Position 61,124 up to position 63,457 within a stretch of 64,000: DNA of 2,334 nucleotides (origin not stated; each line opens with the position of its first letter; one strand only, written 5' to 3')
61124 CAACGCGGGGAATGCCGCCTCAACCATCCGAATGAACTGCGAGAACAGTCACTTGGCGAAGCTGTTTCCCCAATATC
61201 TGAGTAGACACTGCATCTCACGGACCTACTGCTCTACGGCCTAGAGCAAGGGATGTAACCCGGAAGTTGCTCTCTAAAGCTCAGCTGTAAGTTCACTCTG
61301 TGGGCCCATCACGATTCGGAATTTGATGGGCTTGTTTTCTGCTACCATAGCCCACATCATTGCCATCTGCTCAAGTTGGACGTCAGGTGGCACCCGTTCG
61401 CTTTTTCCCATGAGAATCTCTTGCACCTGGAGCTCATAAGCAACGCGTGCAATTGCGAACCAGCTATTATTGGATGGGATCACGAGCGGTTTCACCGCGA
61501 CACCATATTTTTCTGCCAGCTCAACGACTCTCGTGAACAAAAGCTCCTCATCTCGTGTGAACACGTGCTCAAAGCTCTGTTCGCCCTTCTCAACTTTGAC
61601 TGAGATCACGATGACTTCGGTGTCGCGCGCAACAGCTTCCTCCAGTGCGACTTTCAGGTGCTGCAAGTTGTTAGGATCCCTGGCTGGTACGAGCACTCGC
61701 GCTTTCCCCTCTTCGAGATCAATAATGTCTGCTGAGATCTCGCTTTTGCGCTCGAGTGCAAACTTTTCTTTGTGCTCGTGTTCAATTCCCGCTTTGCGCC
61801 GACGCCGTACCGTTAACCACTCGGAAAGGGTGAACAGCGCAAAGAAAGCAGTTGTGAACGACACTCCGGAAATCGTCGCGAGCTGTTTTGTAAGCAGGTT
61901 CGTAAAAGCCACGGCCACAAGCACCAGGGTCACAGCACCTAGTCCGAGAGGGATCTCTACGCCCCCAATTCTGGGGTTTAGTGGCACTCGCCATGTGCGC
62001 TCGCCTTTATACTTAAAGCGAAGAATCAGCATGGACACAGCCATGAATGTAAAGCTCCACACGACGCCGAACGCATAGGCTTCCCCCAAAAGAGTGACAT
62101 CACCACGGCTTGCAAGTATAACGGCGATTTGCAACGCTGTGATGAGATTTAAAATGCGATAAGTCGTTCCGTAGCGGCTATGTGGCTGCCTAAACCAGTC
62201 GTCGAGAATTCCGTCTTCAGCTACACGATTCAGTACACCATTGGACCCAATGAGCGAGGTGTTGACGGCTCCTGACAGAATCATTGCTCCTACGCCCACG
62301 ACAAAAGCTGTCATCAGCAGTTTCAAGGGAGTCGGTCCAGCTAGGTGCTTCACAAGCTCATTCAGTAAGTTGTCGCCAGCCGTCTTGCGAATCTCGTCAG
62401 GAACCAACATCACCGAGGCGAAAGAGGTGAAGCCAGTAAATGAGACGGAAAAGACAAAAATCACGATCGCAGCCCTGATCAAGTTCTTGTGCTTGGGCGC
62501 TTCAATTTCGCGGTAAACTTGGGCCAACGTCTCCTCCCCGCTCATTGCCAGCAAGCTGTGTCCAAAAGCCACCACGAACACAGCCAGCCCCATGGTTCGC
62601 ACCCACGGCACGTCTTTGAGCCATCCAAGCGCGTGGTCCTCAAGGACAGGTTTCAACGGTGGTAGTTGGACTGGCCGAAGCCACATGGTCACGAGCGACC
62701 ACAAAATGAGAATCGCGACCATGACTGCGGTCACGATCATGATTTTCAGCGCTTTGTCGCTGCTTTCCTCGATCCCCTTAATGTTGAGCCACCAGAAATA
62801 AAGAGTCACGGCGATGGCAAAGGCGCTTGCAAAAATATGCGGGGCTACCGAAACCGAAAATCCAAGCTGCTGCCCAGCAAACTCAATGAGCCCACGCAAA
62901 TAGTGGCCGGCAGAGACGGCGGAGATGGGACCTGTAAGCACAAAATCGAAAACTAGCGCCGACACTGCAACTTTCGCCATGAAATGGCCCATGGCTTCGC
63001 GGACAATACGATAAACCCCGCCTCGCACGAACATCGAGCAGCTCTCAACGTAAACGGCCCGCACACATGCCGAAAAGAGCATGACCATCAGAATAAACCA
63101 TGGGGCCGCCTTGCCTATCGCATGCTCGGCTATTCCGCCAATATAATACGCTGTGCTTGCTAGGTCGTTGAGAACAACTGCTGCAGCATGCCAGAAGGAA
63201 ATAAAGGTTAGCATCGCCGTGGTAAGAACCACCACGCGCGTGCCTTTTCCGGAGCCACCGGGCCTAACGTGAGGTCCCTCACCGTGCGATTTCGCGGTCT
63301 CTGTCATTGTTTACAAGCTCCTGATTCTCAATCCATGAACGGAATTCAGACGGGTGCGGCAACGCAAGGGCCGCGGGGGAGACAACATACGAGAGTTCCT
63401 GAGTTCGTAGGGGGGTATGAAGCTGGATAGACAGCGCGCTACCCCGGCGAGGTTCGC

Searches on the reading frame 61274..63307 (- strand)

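Call 46: search_protein_families(library=pfam, proteins=[window:61274-63307:-], max_evalue=0.0001)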
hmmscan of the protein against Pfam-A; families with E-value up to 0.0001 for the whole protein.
window:61274-63307:- (677 aa): 1 family
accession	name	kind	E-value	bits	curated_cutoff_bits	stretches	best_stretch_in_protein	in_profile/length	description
PF13520.12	AA_permease_2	-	2.1e-48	165.8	27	1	36-487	1-422/427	Amino acid permease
